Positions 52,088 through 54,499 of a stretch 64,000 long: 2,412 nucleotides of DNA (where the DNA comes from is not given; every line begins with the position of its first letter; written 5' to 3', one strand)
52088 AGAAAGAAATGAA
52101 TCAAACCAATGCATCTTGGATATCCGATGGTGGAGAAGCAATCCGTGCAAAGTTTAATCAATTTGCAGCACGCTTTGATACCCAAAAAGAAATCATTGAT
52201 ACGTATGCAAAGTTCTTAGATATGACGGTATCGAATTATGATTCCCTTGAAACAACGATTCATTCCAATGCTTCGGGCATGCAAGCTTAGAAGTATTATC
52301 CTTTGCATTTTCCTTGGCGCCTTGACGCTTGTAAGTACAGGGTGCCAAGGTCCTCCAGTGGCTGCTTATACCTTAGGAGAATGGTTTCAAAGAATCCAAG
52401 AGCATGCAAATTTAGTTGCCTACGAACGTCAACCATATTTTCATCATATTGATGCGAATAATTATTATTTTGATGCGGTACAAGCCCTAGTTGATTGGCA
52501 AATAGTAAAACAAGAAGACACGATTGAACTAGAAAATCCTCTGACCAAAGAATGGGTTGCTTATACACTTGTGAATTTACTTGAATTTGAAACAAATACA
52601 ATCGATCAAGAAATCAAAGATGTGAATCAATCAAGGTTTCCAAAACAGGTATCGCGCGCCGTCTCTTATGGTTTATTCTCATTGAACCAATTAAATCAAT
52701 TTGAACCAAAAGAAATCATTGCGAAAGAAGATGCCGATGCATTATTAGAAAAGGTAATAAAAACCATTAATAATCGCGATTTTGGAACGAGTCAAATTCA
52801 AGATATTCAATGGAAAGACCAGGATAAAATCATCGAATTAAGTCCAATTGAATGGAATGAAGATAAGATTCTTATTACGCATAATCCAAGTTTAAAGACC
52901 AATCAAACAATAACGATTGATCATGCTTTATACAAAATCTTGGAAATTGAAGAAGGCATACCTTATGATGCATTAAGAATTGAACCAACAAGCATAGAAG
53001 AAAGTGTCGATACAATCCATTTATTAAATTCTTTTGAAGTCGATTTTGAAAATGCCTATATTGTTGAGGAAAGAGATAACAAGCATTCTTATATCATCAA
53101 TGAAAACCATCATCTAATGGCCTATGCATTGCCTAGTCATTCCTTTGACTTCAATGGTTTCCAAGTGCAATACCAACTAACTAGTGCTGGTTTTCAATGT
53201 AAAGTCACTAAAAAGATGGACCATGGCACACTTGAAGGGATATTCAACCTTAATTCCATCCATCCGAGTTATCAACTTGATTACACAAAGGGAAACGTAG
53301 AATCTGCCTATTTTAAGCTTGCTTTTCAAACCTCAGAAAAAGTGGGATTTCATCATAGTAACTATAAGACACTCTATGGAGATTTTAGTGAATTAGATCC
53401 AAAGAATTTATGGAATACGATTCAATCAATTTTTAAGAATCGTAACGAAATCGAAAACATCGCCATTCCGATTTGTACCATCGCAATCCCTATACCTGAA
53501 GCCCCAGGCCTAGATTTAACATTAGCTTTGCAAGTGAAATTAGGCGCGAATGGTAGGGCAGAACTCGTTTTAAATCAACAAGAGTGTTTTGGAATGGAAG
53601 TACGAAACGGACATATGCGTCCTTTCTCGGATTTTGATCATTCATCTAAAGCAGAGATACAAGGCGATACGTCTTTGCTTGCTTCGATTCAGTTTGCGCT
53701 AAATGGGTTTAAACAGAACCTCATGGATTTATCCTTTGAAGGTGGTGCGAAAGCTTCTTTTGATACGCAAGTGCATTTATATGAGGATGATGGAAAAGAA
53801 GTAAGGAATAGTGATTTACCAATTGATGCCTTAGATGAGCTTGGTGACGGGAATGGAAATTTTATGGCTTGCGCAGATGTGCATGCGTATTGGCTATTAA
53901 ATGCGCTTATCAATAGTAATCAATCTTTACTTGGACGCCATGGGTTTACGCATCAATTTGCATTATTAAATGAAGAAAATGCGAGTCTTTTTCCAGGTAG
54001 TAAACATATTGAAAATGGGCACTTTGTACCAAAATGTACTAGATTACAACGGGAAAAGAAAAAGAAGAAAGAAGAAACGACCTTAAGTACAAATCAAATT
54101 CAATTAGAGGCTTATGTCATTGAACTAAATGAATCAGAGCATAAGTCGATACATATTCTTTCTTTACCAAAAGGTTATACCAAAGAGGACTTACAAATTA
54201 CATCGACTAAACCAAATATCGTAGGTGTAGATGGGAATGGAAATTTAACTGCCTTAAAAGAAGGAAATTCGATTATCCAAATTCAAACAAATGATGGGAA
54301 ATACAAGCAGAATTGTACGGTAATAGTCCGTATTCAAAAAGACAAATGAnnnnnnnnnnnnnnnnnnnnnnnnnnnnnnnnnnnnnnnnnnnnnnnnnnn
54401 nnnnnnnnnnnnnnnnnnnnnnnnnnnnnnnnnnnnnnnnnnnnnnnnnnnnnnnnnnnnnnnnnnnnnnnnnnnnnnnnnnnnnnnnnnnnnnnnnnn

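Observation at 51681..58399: Compact non-canonical type VIIb-like secretion operon lacking EssA, EssB/YukC, EsaA/YueB and any LXG toxin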

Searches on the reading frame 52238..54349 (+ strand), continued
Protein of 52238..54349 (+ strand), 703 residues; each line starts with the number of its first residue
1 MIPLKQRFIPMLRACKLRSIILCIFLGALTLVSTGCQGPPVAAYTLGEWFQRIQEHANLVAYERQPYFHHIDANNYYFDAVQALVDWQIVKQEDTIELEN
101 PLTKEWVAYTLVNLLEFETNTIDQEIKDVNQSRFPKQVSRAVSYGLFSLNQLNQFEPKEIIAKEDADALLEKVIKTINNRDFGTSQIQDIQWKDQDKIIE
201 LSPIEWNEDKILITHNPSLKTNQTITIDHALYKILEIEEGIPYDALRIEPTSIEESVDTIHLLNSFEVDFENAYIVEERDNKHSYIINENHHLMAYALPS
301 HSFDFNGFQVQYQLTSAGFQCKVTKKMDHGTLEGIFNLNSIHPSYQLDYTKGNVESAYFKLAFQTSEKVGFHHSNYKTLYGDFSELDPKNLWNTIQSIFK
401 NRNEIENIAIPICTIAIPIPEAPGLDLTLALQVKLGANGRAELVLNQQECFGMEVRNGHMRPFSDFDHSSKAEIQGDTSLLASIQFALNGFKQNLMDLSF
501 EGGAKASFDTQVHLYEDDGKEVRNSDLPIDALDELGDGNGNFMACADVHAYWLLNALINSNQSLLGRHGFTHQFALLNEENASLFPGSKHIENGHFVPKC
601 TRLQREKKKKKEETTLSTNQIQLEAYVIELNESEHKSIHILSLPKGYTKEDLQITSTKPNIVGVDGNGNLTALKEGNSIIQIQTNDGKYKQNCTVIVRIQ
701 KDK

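Call 71: fold_search(model_id=the predicted structure, library=viral)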
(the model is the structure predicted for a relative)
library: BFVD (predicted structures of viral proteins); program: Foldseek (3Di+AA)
matches with E <= 10: 606; with E <= 0.001: 71
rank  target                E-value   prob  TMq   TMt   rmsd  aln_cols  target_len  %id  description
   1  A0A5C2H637            1.6e-08  1.00  0.11  0.07  28.7       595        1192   10  BIG2 domain-containing protein [Enterococcus phage PEf771]
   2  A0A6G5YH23            2.3e-08  1.00  0.11  0.16  42.8       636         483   10  (no name in the UniProt tables at hand)
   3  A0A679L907            4.7e-08  1.00  0.12  0.07  36.5       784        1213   10  (no name in the UniProt tables at hand)
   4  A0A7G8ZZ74            3.4e-07  1.00  0.12  0.25  29.5       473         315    9  Ig-like domain containing YjdB-like protein [Enterococcus phage iF6]
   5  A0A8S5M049            3.4e-07  1.00  0.11  0.13  34.1       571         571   11  Tail tube protein [Siphoviridae sp. ctuvC1]
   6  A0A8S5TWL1            6.7e-07  1.00  0.12  0.10  24.0       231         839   14  Tail protein [Siphoviridae sp. ctcx61]
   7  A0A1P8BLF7            1.2e-06  1.00  0.11  0.27  27.0       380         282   11  Major tail protein [Lactococcus phage 62503]
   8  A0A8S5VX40            1.9e-06  0.99  0.11  0.15  55.1       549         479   11  (no name in the UniProt tables at hand)
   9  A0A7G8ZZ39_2          3.3e-06  1.00  0.11  0.10  27.3       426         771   10  Baseplate assembly protein [Enterococcus phage iF6]
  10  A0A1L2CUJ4            7.3e-06  1.00  0.11  0.35  15.5       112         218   18  Major tail protein [Pectobacterium phage vB_PcaM_CBB]
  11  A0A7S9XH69            1.0e-05  1.00  0.11  0.12  18.0       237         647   16  BIG2 domain-containing protein [Enterococcus phage EFGrNG]
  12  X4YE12                1.4e-05  1.00  0.11  0.24  25.8       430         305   12  Cell adhesion domain-containing protein [Lactococcus phage P078]
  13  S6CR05                1.4e-05  1.00  0.11  0.51  19.3       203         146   13  Major tail protein [Streptococcus phage SP-QS1]
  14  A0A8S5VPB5            1.4e-05  1.00  0.11  0.14  30.5       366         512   10  (no name in the UniProt tables at hand)
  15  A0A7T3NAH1            1.5e-05  1.00  0.12  0.33  23.3       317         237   10  (no name in the UniProt tables at hand)
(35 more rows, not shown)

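Call 84: search_solved_structures(query=A3, max_evalue=1, show_alignments=1)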
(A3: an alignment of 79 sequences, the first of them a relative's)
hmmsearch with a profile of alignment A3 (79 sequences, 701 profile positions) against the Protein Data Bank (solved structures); distinct sequences matched with E-value up to 1: 22.
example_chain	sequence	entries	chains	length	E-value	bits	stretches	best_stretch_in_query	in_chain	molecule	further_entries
9ifo_A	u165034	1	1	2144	2.5e-11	45.9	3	616-682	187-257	Teneurin-Like Protein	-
9pt5_A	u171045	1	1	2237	2.9e-11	45.7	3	616-682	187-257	Teneurin-like protein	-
7quz_AAA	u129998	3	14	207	1.4e-08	36.9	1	628-697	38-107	Beta-1,3-glucanase bglH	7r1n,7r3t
7x30_P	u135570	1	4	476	2.2e-07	32.9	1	610-694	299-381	Hoc-like protein ORF90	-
7z47_G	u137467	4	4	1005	3.5e-07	32.2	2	613-696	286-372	Surface protein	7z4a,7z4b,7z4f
6n1a_A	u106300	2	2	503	1.3e-05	27.1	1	621-687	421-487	Carbohydrate-binding protein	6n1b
3pyw_A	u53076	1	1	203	1.8e-05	26.5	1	64-163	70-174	S-layer protein sap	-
6bt4_A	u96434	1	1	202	2.1e-05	26.3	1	64-163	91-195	S-layer protein sap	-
9cuy_c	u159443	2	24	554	0.00014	23.6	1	630-682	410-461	Short tail fiber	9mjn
8zdj_S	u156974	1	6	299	0.0047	18.6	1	649-682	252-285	Tail Tube Protein (gp13)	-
8zdl_S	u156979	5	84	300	0.0047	18.6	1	649-682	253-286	Tail Tube Protein (gp13)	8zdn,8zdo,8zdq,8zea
2l04_A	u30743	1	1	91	0.0091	17.6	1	625-698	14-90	Major tail protein V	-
4uid_A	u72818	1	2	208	0.01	17.5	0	649-691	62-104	SURFACE LAYER PROTEIN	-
9mfe_A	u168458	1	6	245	0.014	17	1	609-698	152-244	Major tail protein V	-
7t4f_A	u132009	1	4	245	0.024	16.2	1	609-698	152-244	Tail tube protein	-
4hu8_A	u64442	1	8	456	0.073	14.6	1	628-693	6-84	GH10 Xylanase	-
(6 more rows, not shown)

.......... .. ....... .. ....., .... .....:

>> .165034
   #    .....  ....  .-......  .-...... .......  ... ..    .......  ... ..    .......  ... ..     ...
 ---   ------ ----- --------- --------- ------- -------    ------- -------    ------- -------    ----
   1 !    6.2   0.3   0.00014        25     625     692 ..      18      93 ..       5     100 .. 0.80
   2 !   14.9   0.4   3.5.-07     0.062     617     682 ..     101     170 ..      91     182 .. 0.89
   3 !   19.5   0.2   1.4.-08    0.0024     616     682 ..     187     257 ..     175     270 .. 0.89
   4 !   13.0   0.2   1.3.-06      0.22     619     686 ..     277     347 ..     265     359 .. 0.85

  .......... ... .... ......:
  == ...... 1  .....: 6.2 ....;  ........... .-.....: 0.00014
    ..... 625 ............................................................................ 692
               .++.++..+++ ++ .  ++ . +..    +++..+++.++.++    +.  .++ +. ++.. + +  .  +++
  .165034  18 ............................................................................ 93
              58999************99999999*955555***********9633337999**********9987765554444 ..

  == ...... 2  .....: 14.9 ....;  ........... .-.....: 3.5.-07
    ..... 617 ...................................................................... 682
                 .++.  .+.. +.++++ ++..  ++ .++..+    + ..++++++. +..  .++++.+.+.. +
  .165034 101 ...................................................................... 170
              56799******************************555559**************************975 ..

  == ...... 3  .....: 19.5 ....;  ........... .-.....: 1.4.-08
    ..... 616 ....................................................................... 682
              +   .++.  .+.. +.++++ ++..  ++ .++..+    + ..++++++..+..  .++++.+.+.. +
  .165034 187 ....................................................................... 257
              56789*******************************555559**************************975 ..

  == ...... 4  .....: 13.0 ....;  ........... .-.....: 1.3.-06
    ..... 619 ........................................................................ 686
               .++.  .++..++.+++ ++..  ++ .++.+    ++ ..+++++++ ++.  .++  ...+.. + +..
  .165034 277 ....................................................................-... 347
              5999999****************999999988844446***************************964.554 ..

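Call 93: search_protein_families(library=pfam, alignment_id=A4, max_evalue=0.1)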
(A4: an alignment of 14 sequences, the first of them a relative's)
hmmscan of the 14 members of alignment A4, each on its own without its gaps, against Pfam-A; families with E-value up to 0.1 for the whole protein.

A. member 1, P0001 (703 aa): 2 families
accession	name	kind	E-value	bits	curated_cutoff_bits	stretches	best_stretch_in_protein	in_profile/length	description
PF22359.2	Big-like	-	0.003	18.2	27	1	654-697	5-46/48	Bacterial Ig-like domain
PF02368.24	Big_2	-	0.024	15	22.8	1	644-695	28-79/79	Bacterial Ig-like domain (group 2)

B. families by the number of members that match (of 14 scanned): 8 families
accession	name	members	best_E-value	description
PF02368.24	Big_2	11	2.8e-08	Bacterial Ig-like domain (group 2)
PF00395.25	SLH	8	0.0001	S-layer homology domain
PF22359.2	Big-like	4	0.00043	Bacterial Ig-like domain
PF21461.3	HL_N-beta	3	3.9e-05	Hyaluronate lyase, N-terminal beta-sheet domain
PF14869.12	DUF4488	1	0.008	Domain of unknown function (DUF4488)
PF05042.19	Caleosin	1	0.024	Caleosin related protein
PF15003.11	HAUS2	1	0.026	HAUS augmin-like complex subunit 2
PF22774.2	DNAJC11_beta-barrel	1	0.072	DNAJC11, beta-barrel domain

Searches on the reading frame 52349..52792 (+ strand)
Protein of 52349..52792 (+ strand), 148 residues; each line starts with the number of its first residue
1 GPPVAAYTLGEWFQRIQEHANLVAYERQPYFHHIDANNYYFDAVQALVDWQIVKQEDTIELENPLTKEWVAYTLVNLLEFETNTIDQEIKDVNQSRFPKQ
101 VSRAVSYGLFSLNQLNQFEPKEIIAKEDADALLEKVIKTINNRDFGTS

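Call 91: search_solved_structures(query=A8, max_evalue=1, show_alignments=2)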
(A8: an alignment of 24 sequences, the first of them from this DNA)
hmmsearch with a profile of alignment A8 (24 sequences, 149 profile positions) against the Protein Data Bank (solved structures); distinct sequences matched with E-value up to 1: 3.
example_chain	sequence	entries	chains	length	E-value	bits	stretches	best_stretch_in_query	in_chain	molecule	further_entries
6bt4_A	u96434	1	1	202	1.1e-06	31.7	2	36-136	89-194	S-layer protein sap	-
3pyw_A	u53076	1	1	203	1.3e-06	31.5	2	37-137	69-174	S-layer protein sap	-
9g93_A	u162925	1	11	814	2.8e-05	27.2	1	37-137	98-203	S-layer protein sap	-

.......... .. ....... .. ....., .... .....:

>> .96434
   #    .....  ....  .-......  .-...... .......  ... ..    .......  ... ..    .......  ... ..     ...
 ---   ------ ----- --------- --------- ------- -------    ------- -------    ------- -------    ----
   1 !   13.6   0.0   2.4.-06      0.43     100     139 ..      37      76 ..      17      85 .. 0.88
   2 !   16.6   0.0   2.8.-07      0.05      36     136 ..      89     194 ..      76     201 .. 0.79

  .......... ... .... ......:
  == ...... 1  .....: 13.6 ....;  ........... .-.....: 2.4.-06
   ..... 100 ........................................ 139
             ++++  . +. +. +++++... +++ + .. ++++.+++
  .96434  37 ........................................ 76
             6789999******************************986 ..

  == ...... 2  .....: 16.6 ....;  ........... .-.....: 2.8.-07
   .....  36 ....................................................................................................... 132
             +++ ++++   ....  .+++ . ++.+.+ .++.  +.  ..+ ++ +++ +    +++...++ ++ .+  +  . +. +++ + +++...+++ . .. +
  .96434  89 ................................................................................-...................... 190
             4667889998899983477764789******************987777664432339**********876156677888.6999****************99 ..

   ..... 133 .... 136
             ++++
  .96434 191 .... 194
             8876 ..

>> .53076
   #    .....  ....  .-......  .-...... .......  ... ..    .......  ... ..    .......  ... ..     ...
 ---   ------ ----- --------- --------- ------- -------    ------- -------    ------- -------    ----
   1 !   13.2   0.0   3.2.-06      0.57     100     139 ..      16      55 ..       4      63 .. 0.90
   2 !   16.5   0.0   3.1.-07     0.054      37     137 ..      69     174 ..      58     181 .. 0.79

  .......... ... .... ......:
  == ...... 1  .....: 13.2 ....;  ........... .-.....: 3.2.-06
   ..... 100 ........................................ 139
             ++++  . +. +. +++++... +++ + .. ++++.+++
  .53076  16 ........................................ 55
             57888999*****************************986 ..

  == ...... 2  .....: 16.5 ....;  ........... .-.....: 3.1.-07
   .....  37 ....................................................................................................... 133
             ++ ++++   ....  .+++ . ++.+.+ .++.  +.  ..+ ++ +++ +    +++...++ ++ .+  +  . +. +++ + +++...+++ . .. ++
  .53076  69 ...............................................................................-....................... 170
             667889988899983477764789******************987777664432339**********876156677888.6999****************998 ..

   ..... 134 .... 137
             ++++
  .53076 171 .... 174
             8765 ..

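Call 92: search_protein_families(library=pfam, alignment_id=A8, max_evalue=1)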
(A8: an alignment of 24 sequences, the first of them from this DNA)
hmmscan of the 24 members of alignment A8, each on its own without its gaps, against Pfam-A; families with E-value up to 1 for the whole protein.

A. member 1, seq(148 aa): 1 family
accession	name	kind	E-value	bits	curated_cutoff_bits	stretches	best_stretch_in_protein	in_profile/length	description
PF00395.25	SLH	-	0.1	13.1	20.8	0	89-128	2-42/44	S-layer homology domain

B. families by the number of members that match (of 24 scanned): 8 families
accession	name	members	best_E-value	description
PF00395.25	SLH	21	1.3e-07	S-layer homology domain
PF09759.15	Atx10homo_assoc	1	0.029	Spinocerebellar ataxia type 10 protein domain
PF19636.4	DUF6139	1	0.044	Family of unknown function (DUF6139)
PF18632.6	DUF5630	1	0.075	Family of unknown function (DUF5630)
PF18815.6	AFP_2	1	0.08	Bacterial antifreeze protein repeat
PF12130.13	bMERB_dom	1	0.12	Bivalent Mical/EHBP Rab binding domain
PF24361.1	DUF7517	1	0.15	Domain of unknown function (DUF7517)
PF03988.17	DUF347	1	0.18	Repeat of Unknown Function (DUF347)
